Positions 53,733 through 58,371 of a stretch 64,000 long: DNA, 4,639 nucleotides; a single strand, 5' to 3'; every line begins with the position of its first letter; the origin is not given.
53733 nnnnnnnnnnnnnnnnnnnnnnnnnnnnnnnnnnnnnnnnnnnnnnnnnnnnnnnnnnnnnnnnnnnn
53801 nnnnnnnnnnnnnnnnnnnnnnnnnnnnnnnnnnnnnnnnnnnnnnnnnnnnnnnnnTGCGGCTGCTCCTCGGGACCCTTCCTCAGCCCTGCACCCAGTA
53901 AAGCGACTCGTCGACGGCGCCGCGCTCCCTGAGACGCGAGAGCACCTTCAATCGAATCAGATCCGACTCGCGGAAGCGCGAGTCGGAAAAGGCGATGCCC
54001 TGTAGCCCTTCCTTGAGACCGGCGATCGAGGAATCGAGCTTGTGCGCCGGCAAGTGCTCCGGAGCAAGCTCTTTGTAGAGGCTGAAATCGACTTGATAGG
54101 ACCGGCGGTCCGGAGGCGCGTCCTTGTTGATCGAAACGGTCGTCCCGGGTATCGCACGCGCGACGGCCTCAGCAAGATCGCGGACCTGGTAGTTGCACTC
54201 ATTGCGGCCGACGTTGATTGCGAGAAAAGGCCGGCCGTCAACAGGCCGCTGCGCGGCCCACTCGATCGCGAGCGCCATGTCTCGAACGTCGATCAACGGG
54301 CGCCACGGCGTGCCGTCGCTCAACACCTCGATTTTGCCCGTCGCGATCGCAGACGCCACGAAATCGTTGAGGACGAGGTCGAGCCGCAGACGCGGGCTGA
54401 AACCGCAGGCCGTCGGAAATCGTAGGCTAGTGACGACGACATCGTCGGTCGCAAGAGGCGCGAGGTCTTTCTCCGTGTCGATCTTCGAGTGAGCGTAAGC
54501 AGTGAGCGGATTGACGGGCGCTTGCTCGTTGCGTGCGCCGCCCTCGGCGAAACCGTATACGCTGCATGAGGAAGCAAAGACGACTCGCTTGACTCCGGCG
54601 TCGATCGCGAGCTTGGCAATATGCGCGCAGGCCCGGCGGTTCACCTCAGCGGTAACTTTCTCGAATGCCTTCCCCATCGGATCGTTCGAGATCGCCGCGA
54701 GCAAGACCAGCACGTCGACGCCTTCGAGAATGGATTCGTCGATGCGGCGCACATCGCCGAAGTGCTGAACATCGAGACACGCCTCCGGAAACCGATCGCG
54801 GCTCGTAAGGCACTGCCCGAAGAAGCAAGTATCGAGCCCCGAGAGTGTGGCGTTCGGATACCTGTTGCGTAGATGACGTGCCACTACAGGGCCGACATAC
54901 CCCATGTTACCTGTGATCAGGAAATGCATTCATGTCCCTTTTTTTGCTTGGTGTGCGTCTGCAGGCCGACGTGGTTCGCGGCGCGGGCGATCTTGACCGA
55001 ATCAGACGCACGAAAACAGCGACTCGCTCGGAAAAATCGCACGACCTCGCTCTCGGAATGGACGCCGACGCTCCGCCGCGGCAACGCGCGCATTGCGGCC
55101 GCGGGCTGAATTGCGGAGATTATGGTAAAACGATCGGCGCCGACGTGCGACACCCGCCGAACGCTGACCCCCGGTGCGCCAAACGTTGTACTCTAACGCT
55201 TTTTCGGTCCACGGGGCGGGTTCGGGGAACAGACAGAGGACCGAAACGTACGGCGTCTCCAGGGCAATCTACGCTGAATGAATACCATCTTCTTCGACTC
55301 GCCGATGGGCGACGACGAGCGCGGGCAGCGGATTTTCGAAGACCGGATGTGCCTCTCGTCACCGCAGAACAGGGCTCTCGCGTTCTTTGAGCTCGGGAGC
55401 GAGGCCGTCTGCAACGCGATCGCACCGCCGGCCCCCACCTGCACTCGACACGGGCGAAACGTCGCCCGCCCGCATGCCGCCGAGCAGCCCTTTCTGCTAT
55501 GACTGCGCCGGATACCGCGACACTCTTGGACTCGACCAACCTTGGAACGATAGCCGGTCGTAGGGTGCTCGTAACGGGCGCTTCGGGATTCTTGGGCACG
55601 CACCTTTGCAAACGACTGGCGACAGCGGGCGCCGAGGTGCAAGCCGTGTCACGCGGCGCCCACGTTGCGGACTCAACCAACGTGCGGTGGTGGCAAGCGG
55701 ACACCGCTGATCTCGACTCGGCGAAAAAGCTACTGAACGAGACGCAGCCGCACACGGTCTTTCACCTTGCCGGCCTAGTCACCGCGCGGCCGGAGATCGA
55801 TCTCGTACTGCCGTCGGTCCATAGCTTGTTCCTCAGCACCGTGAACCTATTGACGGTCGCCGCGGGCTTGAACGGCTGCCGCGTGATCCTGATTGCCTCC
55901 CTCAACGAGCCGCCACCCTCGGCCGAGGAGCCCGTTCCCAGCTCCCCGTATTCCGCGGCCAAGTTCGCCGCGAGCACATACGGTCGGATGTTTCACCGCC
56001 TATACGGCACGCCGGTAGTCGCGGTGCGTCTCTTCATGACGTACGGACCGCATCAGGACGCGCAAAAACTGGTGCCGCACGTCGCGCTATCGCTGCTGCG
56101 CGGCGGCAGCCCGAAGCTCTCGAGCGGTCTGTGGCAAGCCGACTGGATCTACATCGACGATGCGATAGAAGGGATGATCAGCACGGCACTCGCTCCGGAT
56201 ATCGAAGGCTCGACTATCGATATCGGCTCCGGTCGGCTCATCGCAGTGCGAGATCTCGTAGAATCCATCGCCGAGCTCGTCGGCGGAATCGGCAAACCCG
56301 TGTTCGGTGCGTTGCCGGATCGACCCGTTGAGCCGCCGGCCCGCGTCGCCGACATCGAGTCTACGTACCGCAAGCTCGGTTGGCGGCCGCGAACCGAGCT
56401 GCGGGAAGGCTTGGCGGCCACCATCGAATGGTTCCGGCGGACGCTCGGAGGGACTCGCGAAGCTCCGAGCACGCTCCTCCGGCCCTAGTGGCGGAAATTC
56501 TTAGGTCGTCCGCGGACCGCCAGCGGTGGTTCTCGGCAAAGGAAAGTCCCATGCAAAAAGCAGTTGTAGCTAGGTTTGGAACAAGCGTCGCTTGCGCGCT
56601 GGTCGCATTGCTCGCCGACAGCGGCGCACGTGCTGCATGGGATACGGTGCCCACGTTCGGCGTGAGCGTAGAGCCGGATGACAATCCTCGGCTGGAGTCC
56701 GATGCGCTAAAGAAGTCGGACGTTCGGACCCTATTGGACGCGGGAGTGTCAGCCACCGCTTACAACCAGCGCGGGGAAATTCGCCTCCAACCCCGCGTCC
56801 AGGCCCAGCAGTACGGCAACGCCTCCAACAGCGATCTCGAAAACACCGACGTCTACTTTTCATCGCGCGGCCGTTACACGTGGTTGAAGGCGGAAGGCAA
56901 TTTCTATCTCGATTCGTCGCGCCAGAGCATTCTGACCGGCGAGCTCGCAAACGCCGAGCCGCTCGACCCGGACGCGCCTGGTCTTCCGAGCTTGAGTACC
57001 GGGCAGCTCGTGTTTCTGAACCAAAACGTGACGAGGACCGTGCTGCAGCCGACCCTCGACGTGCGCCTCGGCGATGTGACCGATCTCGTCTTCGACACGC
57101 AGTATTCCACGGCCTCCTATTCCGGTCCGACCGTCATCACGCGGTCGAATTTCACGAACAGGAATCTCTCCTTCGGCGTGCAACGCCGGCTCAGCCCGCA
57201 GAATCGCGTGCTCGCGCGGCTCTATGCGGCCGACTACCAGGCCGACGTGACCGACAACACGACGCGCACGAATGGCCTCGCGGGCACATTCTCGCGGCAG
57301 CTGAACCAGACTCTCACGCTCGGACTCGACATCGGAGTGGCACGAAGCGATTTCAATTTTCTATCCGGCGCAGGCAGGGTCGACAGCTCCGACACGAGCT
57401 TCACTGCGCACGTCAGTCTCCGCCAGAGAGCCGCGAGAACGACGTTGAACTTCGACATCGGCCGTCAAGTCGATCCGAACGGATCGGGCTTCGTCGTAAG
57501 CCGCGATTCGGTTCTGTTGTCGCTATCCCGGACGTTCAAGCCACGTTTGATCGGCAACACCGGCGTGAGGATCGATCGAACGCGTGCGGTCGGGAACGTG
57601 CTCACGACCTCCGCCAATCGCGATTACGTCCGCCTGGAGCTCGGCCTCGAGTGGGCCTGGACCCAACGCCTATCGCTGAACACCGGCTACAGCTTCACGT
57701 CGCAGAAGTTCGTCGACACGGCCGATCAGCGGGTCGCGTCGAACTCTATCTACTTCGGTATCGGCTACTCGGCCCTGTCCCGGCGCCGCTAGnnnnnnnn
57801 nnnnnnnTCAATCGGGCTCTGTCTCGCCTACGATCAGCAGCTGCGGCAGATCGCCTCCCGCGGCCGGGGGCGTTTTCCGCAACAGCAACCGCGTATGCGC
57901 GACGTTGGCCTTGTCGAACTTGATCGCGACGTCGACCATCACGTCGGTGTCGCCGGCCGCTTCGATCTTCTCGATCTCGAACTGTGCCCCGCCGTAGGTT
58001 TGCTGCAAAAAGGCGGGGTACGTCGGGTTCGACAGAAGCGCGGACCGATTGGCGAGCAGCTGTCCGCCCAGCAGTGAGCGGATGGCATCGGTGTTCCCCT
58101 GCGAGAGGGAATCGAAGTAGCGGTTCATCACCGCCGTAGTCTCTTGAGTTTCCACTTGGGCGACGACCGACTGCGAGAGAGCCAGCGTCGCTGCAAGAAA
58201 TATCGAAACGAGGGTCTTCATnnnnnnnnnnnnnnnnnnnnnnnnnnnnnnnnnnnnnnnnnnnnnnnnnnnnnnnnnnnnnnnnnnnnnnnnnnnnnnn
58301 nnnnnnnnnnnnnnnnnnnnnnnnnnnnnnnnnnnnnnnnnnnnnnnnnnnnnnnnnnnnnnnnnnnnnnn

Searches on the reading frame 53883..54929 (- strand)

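Call 14: search_protein_families(library=pfam, proteins=[window:53883-54929:-], max_evalue=0.01)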
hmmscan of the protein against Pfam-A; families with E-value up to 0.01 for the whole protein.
window:53883-54929:- (348 aa): 5 families
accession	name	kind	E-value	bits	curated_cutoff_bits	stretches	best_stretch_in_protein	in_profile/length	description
PF01370.27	Epimerase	-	7.3e-29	101.3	20.9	1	4-241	2-240/240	NAD dependent epimerase/dehydratase family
PF01073.25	3Beta_HSD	-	1.4e-07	31.3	22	1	4-154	1-155/280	3-beta hydroxysteroid dehydrogenase/isomerase family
PF16363.11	GDP_Man_Dehyd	-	6.3e-07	29.6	27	1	4-154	1-162/332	GDP-mannose 4,6 dehydratase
PF04321.23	RmlD_sub_bind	-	4.6e-06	26.4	27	1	1-158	1-138/287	RmlD substrate binding domain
PF13460.12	NAD_binding_10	-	0.0022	18.3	27.2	1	66-157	56-132/184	NAD(P)H-binding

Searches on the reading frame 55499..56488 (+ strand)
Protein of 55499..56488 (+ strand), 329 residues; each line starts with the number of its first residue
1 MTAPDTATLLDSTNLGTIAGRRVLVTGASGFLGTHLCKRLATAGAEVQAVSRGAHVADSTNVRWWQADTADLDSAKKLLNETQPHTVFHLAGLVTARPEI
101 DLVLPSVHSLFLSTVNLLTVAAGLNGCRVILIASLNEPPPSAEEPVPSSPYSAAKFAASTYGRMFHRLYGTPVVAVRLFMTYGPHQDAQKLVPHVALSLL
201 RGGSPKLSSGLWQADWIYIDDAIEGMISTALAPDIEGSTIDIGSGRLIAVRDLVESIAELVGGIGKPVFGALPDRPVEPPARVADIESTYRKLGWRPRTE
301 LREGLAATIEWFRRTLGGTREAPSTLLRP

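Call 14: search_protein_families(library=pfam, proteins=[window:55499-56488:+], max_evalue=0.01)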
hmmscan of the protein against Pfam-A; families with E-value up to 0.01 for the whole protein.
window:55499-56488:+ (329 aa): 9 families
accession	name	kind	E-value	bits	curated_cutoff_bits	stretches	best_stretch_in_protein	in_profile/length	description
PF01370.27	Epimerase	-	3.9e-34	118.6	20.9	1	23-234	1-229/240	NAD dependent epimerase/dehydratase family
PF16363.11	GDP_Man_Dehyd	-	7.1e-31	108.3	27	1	24-306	1-330/332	GDP-mannose 4,6 dehydratase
PF04321.23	RmlD_sub_bind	-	3.8e-08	33.2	27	1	22-91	2-59/287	RmlD substrate binding domain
PF00106.31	adh_short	-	7.7e-08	32.5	26.6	1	22-174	2-172/195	short chain dehydrogenase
PF13460.12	NAD_binding_10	-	0.00033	21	27.2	1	27-136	1-100/184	NAD(P)H-binding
PF01073.25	3Beta_HSD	-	0.00062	19.3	22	1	24-94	1-77/280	3-beta hydroxysteroid dehydrogenase/isomerase family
PF05368.20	NmrA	-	0.0061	16.6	27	1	22-82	4-70/298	NmrA-like family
PF08659.16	KR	-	0.0082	16.5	22.6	0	23-94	3-92/180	KR domain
PF07993.18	NAD_binding_4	-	0.009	15.6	20.1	0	25-49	1-25/258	Male sterility protein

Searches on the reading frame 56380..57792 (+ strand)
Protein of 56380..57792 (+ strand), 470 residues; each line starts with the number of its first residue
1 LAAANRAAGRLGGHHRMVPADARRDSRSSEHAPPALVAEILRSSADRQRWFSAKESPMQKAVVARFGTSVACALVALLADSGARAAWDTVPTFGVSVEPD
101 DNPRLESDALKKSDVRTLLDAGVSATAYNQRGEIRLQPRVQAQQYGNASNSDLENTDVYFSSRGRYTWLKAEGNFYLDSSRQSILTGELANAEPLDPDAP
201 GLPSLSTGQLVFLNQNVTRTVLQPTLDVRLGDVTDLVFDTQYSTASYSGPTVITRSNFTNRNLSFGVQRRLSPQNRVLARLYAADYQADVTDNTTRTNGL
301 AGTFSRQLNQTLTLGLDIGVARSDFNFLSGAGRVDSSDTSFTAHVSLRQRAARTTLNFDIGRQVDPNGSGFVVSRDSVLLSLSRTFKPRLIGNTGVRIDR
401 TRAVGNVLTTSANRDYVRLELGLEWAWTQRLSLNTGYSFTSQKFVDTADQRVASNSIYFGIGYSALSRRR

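Call 14: search_protein_families(library=pfam, proteins=[window:56380-57792:+], max_evalue=0.01)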
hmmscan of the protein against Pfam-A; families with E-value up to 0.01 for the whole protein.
window:56380-57792:+ (470 aa): 2 families
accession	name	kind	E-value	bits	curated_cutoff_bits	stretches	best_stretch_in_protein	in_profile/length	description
PF03797.25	Autotransporter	-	4.2e-05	23.8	26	0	285-351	13-80/255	Autotransporter beta-domain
PF22774.2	DNAJC11_beta-barrel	-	0.0034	17.4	27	0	291-388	26-124/227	DNAJC11, beta-barrel domain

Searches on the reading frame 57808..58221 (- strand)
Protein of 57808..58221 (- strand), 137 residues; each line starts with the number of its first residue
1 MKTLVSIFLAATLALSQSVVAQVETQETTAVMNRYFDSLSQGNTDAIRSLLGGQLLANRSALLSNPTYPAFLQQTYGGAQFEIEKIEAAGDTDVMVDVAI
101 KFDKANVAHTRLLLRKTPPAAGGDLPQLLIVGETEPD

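Call 14: search_protein_families(library=pfam, proteins=[window:57808-58221:-], max_evalue=0.01)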
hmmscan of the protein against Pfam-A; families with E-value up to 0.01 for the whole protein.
window:57808-58221:- (137 aa): 0 families
